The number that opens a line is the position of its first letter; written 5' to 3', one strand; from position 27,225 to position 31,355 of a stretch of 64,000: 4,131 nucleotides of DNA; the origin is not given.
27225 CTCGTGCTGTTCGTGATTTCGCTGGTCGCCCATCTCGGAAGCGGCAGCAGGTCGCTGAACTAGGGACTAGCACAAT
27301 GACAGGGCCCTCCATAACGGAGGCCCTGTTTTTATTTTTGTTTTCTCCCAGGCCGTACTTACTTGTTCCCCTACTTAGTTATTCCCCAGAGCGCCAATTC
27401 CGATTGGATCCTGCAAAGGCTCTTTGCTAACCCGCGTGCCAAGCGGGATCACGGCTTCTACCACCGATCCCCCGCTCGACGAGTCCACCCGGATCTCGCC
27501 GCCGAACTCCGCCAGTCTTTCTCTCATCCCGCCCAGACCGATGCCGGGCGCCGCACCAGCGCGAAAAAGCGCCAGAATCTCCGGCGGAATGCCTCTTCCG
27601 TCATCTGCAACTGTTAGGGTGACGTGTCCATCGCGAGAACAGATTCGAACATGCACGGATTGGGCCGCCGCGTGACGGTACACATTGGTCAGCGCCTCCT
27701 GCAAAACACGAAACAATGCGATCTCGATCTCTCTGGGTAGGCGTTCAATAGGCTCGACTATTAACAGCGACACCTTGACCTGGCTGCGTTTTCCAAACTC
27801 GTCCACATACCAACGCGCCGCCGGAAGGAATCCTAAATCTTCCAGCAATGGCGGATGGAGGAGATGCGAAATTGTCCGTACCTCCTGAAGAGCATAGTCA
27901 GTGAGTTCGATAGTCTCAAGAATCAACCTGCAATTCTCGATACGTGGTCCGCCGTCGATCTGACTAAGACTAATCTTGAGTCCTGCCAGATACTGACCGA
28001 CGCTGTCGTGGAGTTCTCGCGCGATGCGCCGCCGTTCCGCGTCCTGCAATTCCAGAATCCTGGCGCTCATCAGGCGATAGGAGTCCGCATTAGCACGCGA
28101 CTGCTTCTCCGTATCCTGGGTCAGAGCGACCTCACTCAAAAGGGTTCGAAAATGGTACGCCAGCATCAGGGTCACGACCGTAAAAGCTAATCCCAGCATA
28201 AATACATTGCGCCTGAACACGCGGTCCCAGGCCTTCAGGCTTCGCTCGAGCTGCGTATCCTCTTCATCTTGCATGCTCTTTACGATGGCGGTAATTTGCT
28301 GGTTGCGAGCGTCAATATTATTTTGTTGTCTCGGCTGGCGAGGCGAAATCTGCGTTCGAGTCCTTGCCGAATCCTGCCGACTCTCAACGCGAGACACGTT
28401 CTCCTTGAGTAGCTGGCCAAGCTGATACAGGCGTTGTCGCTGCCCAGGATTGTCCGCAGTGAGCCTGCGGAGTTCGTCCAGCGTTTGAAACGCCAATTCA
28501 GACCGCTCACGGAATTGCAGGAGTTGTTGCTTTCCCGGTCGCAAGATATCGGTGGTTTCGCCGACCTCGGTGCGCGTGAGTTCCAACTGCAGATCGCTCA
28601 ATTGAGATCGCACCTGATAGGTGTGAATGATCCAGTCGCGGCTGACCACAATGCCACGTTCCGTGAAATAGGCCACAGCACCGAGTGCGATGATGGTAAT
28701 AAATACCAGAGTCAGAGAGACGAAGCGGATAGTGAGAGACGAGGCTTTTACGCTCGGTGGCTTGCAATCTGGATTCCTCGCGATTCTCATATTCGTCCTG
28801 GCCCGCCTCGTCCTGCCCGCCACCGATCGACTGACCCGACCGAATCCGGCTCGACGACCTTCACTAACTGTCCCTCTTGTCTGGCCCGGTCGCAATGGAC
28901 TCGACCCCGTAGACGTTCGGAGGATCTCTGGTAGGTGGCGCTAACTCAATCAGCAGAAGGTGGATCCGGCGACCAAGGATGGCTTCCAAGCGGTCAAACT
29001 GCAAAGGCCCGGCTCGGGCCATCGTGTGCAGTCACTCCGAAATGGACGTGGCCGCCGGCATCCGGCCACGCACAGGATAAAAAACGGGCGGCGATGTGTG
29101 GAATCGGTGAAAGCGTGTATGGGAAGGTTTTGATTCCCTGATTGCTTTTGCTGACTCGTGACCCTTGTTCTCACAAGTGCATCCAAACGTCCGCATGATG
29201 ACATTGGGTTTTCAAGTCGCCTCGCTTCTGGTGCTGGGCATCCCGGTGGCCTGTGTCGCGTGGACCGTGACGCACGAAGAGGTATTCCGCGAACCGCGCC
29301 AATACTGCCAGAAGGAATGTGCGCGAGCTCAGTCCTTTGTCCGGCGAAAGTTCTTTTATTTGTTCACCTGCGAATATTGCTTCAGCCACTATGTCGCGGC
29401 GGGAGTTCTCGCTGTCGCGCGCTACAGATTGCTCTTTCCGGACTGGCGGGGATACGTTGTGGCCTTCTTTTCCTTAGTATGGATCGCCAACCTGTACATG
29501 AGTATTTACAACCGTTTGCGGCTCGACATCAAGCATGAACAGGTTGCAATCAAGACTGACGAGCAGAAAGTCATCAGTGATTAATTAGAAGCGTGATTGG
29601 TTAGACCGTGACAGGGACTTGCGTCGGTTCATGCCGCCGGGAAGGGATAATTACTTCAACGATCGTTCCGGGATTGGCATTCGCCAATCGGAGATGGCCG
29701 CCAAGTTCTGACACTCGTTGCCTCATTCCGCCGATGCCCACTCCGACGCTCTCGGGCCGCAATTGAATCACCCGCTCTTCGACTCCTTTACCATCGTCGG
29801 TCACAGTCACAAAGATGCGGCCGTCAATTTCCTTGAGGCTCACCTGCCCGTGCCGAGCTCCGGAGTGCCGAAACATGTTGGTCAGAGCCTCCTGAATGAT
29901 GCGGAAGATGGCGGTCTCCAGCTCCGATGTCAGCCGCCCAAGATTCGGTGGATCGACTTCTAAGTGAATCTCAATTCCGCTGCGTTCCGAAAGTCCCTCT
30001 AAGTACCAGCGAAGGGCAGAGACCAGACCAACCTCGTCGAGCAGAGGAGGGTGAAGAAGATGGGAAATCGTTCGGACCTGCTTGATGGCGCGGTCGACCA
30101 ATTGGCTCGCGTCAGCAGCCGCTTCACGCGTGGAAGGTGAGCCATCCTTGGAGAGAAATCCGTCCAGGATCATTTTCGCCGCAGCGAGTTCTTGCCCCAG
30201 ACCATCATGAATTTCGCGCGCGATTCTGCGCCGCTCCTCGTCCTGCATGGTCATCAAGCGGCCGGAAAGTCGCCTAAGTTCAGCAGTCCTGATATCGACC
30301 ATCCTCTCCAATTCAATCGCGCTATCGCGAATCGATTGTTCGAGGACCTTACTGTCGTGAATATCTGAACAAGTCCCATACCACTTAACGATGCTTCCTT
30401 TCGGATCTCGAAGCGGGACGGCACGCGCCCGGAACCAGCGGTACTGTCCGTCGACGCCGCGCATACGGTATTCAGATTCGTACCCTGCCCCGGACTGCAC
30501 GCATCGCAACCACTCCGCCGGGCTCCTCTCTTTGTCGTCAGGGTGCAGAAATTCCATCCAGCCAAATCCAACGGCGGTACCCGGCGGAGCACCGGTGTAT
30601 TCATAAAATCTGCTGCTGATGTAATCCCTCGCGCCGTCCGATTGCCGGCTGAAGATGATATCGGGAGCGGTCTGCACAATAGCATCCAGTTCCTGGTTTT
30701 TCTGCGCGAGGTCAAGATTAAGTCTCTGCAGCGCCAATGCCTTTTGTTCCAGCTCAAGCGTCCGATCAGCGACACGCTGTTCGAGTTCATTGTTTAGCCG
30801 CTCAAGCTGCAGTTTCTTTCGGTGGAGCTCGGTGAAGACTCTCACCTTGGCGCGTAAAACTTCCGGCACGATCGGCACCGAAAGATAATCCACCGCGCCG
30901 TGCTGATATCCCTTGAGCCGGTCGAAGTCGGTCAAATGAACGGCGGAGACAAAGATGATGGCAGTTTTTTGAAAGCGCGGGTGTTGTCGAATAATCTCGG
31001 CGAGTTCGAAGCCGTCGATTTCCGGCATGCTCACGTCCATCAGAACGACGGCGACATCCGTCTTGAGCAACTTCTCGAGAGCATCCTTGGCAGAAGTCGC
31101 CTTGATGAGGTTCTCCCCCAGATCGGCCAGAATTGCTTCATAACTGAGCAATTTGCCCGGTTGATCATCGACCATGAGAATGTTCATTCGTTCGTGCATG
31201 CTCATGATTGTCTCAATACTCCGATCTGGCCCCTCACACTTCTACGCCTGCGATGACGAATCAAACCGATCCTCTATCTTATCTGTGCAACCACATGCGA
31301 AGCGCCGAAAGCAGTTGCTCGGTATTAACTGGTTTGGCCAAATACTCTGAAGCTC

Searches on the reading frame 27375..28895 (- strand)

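Call 18: search_protein_families(library=pfam, proteins=[window:27375-28895:-], max_evalue=0.001)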
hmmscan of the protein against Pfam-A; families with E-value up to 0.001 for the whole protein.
window:27375-28895:- (506 aa): 4 families
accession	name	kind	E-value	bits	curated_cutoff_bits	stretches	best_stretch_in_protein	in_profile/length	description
PF02518.31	HATPase_c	-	7.7e-18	65.4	26.4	1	391-485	3-109/111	Histidine kinase-, DNA gyrase B-, and HSP90-like ATPase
PF07730.19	HisKA_3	-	2.7e-12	47.5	24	1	287-350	1-67/68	Histidine kinase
PF05227.19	CHASE3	-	4.2e-11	43.3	28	1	86-218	2-134/138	CHASE3 domain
PF13581.12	HATPase_c_2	-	4.6e-07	30.3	27.4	1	393-455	31-103/127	Histidine kinase-like ATPase domain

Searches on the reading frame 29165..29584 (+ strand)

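Call 54: search_protein_families(library=pfam, proteins=[window:29165-29584:+], max_evalue=0.001)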
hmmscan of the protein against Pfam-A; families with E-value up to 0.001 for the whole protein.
window:29165-29584:+ (139 aa): 1 family
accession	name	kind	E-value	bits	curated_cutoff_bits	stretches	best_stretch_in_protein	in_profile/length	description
PF09678.15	Caa3_CtaG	-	0.00063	19.6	27.7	1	9-85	53-112/237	Cytochrome c oxidase caa3 assembly factor (Caa3_CtaG)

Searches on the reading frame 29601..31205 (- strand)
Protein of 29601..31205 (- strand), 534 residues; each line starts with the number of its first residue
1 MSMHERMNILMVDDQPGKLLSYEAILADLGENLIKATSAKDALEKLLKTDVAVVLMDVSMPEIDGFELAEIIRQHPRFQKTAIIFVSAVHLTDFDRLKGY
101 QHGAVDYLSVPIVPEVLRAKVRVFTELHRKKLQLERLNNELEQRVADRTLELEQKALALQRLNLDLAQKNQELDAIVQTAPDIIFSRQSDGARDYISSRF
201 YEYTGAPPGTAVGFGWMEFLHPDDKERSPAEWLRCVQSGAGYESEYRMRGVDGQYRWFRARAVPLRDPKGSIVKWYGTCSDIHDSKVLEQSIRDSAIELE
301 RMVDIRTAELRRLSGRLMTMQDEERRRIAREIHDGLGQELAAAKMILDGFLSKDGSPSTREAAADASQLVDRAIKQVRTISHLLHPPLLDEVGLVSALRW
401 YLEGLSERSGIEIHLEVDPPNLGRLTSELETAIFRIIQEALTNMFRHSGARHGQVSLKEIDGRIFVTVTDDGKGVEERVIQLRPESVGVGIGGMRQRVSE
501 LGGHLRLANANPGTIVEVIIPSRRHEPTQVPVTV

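Call 18: search_protein_families(library=pfam, proteins=[window:29601-31205:-], max_evalue=0.001)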
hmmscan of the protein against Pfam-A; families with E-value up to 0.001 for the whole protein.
window:29601-31205:- (534 aa): 7 families
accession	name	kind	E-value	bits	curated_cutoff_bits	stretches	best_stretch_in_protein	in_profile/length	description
PF08447.18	PAS_3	-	1.4e-20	73.8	25.6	1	195-278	3-88/89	PAS fold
PF00072.30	Response_reg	-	1.3e-19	70.8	30.2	1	9-122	1-111/111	Response regulator receiver domain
PF07730.19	HisKA_3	-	1.1e-14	55.2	24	1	324-388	1-67/68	Histidine kinase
PF02518.31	HATPase_c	-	8.6e-12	45.9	26.4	1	430-522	3-109/111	Histidine kinase-, DNA gyrase B-, and HSP90-like ATPase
PF00989.32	PAS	-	1.2e-11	45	22.6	1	172-282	2-113/113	PAS fold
PF08448.16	PAS_4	-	5.4e-10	39.9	23.1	1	180-284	4-107/110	PAS fold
PF13426.13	PAS_9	-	3.7e-06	27.6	27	1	181-283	1-102/103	PAS domain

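Call 35: search_protein_families(library=pfam, alignment_id=A1, max_evalue=0.0001)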
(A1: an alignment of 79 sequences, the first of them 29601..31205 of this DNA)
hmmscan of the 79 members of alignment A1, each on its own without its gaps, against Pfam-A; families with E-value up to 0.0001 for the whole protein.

A. member 1, window:29601-31205:- (534 aa): 7 families
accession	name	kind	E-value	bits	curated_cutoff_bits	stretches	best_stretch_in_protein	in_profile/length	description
PF08447.18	PAS_3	-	1.4e-20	73.8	25.6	1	195-278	3-88/89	PAS fold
PF00072.30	Response_reg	-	1.3e-19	70.8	30.2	1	9-122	1-111/111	Response regulator receiver domain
PF07730.19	HisKA_3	-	1.1e-14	55.2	24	1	324-388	1-67/68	Histidine kinase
PF02518.31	HATPase_c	-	8.6e-12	45.9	26.4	1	430-522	3-109/111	Histidine kinase-, DNA gyrase B-, and HSP90-like ATPase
PF00989.32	PAS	-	1.2e-11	45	22.6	1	172-282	2-113/113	PAS fold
PF08448.16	PAS_4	-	5.4e-10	39.9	23.1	1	180-284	4-107/110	PAS fold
PF13426.13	PAS_9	-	3.7e-06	27.6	27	1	181-283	1-102/103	PAS domain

B. families by the number of members that match (of 79 scanned): 23 families
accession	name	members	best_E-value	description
PF00072.30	Response_reg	67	4.7e-69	Response regulator receiver domain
PF02518.31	HATPase_c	47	7.3e-31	Histidine kinase-, DNA gyrase B-, and HSP90-like ATPase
PF00512.31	HisKA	38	3.8e-19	His Kinase A (phospho-acceptor) domain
PF08447.18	PAS_3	28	5.8e-35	PAS fold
PF13426.13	PAS_9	28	3.2e-26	PAS domain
PF00989.32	PAS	27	2.5e-23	PAS fold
PF08448.16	PAS_4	26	1.4e-29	PAS fold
PF07536.20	HWE_HK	14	1.5e-24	HWE histidine kinase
PF07568.18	HisKA_2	12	2.6e-06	Histidine kinase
PF13188.13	PAS_8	11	9.1e-15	PAS domain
PF07730.19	HisKA_3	10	7.1e-15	Histidine kinase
PF01739.24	CheR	8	6.5e-40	CheR methyltransferase, SAM binding domain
PF03705.20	CheR_N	8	1.6e-13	CheR methyltransferase, all-alpha domain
PF13581.12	HATPase_c_2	6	9.7e-06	Histidine kinase-like ATPase domain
PF06490.17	FleQ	3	1.7e-06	Flagellar regulatory protein FleQ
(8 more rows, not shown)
